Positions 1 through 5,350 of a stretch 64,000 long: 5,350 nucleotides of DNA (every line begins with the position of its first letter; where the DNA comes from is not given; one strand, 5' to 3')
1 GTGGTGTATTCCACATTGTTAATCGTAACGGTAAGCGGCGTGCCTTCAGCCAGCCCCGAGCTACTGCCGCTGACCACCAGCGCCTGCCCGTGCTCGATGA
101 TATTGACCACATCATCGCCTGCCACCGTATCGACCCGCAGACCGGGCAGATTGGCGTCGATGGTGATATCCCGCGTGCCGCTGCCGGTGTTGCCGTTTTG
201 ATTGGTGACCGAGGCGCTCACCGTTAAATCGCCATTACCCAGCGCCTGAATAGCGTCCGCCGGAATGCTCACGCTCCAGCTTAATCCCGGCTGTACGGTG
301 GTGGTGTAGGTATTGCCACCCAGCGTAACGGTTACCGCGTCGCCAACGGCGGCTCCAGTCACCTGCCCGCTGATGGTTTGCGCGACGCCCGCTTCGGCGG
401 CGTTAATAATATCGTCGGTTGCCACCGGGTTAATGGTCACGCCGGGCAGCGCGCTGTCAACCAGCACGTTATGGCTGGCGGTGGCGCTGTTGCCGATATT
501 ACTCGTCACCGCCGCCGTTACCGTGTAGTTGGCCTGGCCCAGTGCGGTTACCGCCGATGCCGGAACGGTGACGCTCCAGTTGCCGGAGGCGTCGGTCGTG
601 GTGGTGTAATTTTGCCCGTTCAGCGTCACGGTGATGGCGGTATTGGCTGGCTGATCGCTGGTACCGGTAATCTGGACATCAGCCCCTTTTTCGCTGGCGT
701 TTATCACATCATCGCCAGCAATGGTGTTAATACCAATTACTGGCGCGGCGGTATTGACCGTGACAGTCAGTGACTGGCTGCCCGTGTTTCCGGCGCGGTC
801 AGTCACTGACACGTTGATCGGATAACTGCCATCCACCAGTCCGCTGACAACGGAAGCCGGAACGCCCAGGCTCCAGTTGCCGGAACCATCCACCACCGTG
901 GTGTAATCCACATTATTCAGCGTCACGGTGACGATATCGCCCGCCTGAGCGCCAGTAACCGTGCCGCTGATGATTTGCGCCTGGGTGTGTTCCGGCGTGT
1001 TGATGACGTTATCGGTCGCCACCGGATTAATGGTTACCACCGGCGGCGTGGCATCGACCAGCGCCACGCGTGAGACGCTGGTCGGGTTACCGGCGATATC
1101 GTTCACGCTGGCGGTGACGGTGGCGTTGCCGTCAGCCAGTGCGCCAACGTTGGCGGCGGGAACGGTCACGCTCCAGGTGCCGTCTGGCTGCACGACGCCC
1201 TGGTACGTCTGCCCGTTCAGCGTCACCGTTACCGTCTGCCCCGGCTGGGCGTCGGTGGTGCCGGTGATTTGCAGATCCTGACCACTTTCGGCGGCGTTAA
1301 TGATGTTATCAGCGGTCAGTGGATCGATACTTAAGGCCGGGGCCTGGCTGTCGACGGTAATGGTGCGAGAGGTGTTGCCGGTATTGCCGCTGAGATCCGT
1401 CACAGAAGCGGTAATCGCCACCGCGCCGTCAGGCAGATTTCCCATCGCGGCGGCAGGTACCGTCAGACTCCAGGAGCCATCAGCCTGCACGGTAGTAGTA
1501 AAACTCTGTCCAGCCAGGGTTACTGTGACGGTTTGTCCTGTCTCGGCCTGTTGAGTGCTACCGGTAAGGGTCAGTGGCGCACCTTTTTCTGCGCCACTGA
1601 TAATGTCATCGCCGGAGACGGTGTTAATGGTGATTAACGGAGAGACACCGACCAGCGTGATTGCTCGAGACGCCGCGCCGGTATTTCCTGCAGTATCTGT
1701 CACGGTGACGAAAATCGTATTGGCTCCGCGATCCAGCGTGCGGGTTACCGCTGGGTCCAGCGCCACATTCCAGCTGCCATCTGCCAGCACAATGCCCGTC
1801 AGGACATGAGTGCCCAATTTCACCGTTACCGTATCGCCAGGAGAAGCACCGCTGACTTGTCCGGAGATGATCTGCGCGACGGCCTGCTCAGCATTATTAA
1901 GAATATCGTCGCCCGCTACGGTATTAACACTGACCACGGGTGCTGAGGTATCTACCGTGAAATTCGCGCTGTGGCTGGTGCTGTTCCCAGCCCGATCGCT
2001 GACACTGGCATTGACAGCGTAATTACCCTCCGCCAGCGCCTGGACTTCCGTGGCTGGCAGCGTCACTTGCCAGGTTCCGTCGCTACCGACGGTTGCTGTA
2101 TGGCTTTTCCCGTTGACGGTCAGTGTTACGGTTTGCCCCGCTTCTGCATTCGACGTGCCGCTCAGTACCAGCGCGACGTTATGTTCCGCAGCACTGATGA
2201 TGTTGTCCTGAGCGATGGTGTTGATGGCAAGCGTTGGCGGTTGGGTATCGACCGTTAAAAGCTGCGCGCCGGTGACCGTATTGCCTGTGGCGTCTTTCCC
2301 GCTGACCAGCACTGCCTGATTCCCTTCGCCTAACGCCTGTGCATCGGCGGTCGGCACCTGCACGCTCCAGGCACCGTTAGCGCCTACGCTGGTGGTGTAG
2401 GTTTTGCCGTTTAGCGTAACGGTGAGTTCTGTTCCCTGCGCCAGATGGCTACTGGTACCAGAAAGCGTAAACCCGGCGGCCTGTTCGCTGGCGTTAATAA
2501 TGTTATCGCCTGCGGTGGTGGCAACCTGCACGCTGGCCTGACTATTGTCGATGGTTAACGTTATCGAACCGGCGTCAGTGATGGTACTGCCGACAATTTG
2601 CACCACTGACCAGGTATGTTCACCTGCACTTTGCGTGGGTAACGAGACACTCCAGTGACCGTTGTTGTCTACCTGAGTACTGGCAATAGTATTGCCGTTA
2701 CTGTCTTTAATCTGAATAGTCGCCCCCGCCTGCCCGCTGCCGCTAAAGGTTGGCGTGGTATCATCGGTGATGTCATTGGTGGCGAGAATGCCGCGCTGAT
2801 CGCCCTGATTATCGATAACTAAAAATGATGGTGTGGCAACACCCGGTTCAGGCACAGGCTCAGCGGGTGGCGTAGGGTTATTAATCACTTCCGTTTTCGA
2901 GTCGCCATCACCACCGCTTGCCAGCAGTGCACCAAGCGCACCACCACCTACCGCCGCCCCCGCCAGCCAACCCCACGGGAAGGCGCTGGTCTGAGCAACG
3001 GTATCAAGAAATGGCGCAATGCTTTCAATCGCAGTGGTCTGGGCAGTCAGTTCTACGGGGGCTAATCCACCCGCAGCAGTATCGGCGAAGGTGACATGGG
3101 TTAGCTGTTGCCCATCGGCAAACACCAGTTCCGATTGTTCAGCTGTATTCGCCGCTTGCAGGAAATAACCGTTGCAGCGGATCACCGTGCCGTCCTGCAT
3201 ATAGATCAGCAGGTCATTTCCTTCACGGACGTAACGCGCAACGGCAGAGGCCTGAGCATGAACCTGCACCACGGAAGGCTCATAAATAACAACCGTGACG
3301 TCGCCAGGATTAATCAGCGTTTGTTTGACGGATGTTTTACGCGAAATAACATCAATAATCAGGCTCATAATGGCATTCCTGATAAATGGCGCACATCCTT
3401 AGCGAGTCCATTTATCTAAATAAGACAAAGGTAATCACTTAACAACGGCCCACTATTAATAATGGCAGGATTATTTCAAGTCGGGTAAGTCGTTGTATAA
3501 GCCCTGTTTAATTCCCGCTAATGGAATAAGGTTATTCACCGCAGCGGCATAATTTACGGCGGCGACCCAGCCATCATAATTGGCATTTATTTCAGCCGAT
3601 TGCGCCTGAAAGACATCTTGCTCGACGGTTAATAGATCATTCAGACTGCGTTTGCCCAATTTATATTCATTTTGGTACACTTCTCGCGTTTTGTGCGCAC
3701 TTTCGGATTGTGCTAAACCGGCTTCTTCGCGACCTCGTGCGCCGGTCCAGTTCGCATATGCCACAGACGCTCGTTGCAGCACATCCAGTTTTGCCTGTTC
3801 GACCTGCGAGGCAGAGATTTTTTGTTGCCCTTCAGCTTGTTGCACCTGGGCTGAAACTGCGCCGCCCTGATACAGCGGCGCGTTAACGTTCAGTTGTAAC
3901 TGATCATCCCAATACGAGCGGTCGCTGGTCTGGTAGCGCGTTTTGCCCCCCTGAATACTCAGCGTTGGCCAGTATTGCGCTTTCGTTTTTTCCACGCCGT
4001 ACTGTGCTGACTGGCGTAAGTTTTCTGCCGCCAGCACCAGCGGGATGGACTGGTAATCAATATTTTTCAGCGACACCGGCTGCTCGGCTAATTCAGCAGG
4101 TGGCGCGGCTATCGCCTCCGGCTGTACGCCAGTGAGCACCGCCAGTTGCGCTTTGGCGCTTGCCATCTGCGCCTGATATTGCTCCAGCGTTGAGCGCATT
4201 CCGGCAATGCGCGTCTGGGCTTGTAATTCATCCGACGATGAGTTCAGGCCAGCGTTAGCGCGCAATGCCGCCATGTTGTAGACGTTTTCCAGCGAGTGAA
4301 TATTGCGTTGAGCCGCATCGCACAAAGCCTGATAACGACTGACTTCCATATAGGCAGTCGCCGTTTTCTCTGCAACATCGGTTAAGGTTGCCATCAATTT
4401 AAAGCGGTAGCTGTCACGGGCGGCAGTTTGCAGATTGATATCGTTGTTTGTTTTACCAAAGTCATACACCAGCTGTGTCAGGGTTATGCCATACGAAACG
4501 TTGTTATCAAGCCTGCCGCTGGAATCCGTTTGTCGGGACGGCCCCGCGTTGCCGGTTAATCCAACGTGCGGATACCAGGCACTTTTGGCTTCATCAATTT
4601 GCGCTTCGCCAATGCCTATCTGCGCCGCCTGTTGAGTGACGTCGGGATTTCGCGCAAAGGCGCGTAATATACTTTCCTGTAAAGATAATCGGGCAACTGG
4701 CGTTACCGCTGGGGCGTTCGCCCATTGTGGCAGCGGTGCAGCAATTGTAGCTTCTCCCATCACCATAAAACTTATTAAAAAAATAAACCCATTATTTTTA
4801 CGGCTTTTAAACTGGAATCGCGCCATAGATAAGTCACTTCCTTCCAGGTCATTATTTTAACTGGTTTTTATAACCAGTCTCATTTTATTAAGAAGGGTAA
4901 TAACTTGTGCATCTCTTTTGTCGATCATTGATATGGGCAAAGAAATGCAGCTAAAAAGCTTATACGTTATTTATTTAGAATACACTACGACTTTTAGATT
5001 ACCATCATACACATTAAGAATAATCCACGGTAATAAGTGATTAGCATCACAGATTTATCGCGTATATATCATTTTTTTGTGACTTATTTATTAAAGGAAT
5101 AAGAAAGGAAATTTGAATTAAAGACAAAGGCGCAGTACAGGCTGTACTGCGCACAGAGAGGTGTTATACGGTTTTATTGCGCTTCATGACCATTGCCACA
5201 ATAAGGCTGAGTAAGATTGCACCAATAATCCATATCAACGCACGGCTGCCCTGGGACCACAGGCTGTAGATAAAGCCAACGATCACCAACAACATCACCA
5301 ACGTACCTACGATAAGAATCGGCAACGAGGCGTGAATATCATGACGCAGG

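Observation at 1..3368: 5' end of a giant tandem-repeat Ig-like adhesin gene that runs off the window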

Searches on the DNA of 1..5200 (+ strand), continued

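Call 38: get_annotated_region(hit=H45, flank=20000)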
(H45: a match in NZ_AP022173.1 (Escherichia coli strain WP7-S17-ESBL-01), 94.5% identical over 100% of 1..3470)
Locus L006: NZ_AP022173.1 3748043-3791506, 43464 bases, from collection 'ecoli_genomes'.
description: Escherichia coli strain WP7-S17-ESBL-01 chromosome, complete genome
organism: Escherichia coli strain WP7-S17-ESBL-01 (NCBI taxid 562)
replicon: chromosome; assembly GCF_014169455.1
host: -; source: -; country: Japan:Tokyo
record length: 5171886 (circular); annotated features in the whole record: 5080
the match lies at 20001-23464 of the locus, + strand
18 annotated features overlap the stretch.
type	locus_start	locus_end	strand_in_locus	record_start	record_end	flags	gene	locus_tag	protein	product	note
CDS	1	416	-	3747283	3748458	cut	-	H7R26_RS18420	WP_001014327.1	HlyD family type I secretion periplasmic adaptor subunit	-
CDS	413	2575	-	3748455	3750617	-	-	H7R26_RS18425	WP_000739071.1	type I secretion system permease/ATPase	-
CDS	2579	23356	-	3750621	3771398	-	siiEA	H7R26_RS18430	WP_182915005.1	BapA-related adhesin SiiEA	-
CDS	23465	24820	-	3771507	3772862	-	-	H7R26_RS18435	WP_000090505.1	TolC family outer membrane protein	-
CDS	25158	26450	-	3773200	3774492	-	ybaT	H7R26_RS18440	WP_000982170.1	APC family permease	-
CDS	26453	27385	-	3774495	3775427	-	glsA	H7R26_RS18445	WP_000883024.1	glutaminase A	-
CDS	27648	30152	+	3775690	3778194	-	copA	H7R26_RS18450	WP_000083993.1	copper-exporting P-type ATPase CopA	-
CDS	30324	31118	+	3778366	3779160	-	ybaP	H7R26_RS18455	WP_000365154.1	TraB/GumN family protein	-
CDS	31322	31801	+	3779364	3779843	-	ybaK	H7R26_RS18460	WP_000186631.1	Cys-tRNA(Pro)/Cys-tRNA(Cys) deacylase YbaK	-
CDS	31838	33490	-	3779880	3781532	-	ushA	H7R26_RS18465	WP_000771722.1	bifunctional UDP-sugar hydrolase/5'-nucleotidase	-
CDS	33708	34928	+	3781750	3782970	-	fsr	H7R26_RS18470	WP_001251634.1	fosmidomycin MFS transporter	-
CDS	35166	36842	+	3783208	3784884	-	ybaL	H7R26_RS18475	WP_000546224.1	YbaL family putative K(+) efflux transporter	-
CDS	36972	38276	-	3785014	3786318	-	gsk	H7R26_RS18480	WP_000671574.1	inosine/guanosine kinase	-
CDS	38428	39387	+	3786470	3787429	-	aes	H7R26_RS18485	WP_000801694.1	acetyl esterase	-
CDS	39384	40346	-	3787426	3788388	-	hemH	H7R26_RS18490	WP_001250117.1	ferrochelatase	-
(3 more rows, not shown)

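Call 39: get_annotated_region(hit=H49, flank=20000)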
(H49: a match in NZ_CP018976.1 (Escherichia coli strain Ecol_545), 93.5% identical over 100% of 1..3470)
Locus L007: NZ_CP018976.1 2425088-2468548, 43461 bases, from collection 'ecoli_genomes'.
description: Escherichia coli strain Ecol_545 chromosome, complete genome
organism: Escherichia coli strain Ecol_545 (NCBI taxid 562)
replicon: chromosome; assembly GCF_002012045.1
host: Homo sapiens; source: not applicable; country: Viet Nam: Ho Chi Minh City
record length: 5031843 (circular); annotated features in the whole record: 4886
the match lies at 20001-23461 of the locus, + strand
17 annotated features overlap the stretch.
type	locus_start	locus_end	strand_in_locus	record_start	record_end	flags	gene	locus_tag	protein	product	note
CDS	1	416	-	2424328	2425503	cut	-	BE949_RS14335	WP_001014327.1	HlyD family type I secretion periplasmic adaptor subunit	-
CDS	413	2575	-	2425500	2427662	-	-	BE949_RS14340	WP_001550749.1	type I secretion system permease/ATPase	-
CDS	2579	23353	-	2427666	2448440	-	siiEA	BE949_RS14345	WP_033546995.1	BapA-related adhesin SiiEA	-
CDS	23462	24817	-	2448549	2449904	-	-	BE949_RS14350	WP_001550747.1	TolC family outer membrane protein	-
CDS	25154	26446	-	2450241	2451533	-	ybaT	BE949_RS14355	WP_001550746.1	APC family permease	-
CDS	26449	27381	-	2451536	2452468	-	glsA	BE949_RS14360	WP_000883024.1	glutaminase A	-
CDS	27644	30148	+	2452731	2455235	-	copA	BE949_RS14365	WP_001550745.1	copper-exporting P-type ATPase CopA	-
CDS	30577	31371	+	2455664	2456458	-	ybaP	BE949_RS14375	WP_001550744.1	TraB/GumN family protein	-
CDS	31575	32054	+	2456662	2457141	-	ybaK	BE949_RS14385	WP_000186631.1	Cys-tRNA(Pro)/Cys-tRNA(Cys) deacylase YbaK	-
CDS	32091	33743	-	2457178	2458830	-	ushA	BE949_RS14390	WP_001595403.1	bifunctional UDP-sugar hydrolase/5'-nucleotidase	-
CDS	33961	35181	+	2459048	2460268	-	fsr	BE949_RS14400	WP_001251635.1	fosmidomycin MFS transporter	-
CDS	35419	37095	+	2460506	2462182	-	ybaL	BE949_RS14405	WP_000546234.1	YbaL family putative K(+) efflux transporter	-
CDS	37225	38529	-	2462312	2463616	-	gsk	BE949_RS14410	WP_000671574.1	inosine/guanosine kinase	-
CDS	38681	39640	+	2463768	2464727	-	aes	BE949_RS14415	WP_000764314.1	acetyl esterase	-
CDS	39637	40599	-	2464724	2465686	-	hemH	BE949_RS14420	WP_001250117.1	ferrochelatase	-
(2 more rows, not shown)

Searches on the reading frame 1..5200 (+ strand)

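Call 25: search_protein_families(proteins=[L001:413-2575:-, L001:2579-6178:-], library=ncbifam)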
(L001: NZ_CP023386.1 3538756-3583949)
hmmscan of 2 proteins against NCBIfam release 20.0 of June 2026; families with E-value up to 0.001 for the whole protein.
L001:413-2575:- (720 aa): 185 families (the best 25 are shown)
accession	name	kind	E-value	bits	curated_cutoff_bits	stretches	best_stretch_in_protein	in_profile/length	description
TIGR03375.1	type_I_sec_LssB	subfamily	3.7e-251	835.3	693.1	1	10-703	2-694/696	type I secretion system permease/ATPase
TIGR01846.1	type_I_sec_HlyB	subfamily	3.7e-116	389.1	725.55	1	12-702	2-683/694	type I secretion system permease/ATPase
TIGR01842.1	type_I_sec_PrtD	subfamily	3.3e-91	306.5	510.15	1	162-699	11-542/544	type I secretion system permease/ATPase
TIGR02204.1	MsbA_rel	hypoth_equivalog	4.2e-76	256.8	780.4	1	170-700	31-564/576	ABC transporter, permease/ATP-binding protein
TIGR01193.1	bacteriocin_ABC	subfamily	7.9e-74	249.4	523.85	1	161-700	160-698/708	peptide cleavage/export ABC transporter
TIGR03796.1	NHLM_micro_ABC1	equivalog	1.4e-70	238.3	853.3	1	162-701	159-702/710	NHLP family bacteriocin export ABC transporter peptidase/permease/ATPase subunit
TIGR02203.1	MsbA_lipidA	equivalog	3.9e-66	223.7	602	1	190-700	48-558/572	lipid A export permease/ATP-binding protein MsbA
TIGR03797.1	NHLM_micro_ABC2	equivalog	3.1e-65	220.9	709.4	1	160-699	139-673/686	NHLP bacteriocin export ABC transporter permease/ATPase subunit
TIGR02857.1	CydD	equivalog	3.9e-64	217.5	435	1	163-683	9-529/529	thiol reductant ABC exporter subunit CydD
NF008364.0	PRK11160.1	equivalog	3.3e-61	207.6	630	1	286-702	155-566/575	heme ABC transporter ATP-binding protein/permease CydC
NF052233.1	CphA_assoc_ABC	equivalog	1.7e-60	205.3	880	1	165-701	199-733/766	cyanophycin metabolism-associated ABC transporter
TIGR00958.1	3a01208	subfamily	3e-58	197.7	874.6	1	151-699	155-702/711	antigen peptide transporter 2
TIGR02868.1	CydC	equivalog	6.5e-58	196.6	329.05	1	280-670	142-529/530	thiol reductant ABC exporter subunit CydC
NF045513.1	HepA_fam_ABC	equivalog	5.9e-57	193.4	725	1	192-701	87-599/610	heterocyst formation ABC transporter subunit HepA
NF010178.0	PRK13657.1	equivalog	5.3e-54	183.7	733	1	161-699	23-558/588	glucan ABC transporter ATP-binding protein/ permease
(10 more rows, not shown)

L001:2579-6178:- (1199 aa): 2 families
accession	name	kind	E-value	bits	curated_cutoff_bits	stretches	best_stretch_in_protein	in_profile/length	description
TIGR03661.1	T1SS_VCA0849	domain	1.1e-08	36.1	17.6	1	1094-1196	1-90/91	type I secretion C-terminal target domain-containing protein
NF033510.3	Ca_tandemer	repeat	2.6e-08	34.1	50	2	366-460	4-94/96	Ca2+-stabilized repeat-containing adhesin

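Call 61: search_protein_families(proteins=[L001:12857-23356:-, L001:2582-13156:-], library=ncbifam, max_evalue=0.00001)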
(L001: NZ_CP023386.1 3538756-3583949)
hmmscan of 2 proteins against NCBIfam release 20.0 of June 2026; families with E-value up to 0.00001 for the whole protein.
L001:12857-23356:- (3500 aa): 6 families
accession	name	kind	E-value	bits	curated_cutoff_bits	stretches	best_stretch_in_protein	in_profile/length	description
NF033510.3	Ca_tandemer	repeat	0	2861.2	50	33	664-759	2-96/96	Ca2+-stabilized repeat-containing adhesin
NF012196.1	Ig_like_ice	domain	0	1329.7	50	32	3347-3435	3-100/108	Ig-like domain-containing protein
NF047714.1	adhesin_SiiEA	exception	3.9e-152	504.2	425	1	1-230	1-229/229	BapA-related adhesin SiiEA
NF032891.0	tail_200_repeat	domain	7.5e-109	361.6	350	6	2253-2358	79-184/195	tandem large repeat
NF033677.1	biofilm_BapA_N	domain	4.3e-18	64.9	35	1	5-69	1-63/64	BapA prefix-like domain-containing protein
NF040520.1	Ig_like_BLP2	equivalog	1.9e-09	36.3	750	1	176-256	513-594/730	Ig-like repeat protein Blp2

L001:2582-13156:- (3525 aa): 4 families
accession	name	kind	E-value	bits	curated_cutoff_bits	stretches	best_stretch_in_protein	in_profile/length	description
NF033510.3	Ca_tandemer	repeat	0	1931.7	50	21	258-354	1-96/96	Ca2+-stabilized repeat-containing adhesin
NF012196.1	Ig_like_ice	domain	5.6e-282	914.1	50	20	546-634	3-100/108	Ig-like domain-containing protein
NF032891.0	tail_200_repeat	domain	1.6e-70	236.5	350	2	1247-1352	78-183/195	tandem large repeat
TIGR03661.1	T1SS_VCA0849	domain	4.4e-08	34.2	17.6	1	3420-3522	1-90/91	type I secretion C-terminal target domain-containing protein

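Call 62: profile_search(protein=L001:2579-6178:-)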
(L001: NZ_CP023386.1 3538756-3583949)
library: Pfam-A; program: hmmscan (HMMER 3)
A. the first sequence (1199 residues): domains with independent E <= 10: 18; with E <= 0.001: 8
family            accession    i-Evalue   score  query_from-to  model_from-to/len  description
Big_13            PF19077.6     5.3e-13    49.8     171-263        11-102/102  Bacterial Ig-like domain
FG-GAP_3          PF13517.12      2e-09    38.4     657-729         1-60/61  FG-GAP-like repeat
Big_13            PF19077.6     9.1e-09    36.2     278-370        10-102/102  Bacterial Ig-like domain
Big_13            PF19077.6     3.1e-08    34.5      65-159        11-102/102  Bacterial Ig-like domain
FG-GAP_3          PF13517.12    1.3e-07    32.6     772-833         1-61/61  FG-GAP-like repeat
FG-GAP_3          PF13517.12      3e-07    31.4     542-604         1-59/61  FG-GAP-like repeat
Big_13            PF19077.6     7.8e-06    26.8       9-51         60-102/102  Bacterial Ig-like domain
HemolysinCabind   PF00353.25    0.00021    21.6    1042-1076        2-35/36  RTX calcium-binding nonapeptide repeat (4 copies)
FG-GAP            PF01839.29      0.014    15.7     715-736         5-28/37  FG-GAP repeat
FG-GAP_3          PF13517.12       0.32    12.0     741-782        19-60/61  FG-GAP-like repeat
Big_3_4           PF13754.12       0.35    11.3     219-279        18-77/106  Domain of unknown function
HemolysinCabind   PF00353.25       0.97     9.9     964-987         9-32/36  RTX calcium-binding nonapeptide repeat (4 copies)
Big_3_2           PF12245.14        1.2     9.7      57-158        33-121/122  Bacterial Ig-like domain
Big_3_2           PF12245.14        1.3     9.7      23-50         94-121/122  Bacterial Ig-like domain
Big_3_2           PF12245.14        1.4     9.6     234-262        93-121/122  Bacterial Ig-like domain
BNR               PF02012.26        1.4     9.7     100-109         1-10/12  BNR/Asp-box repeat
BNR               PF02012.26        7.3     7.5     206-215         1-10/12  BNR/Asp-box repeat
FG-GAP_3          PF13517.12        8.8     7.5     826-850         5-30/61  FG-GAP-like repeat
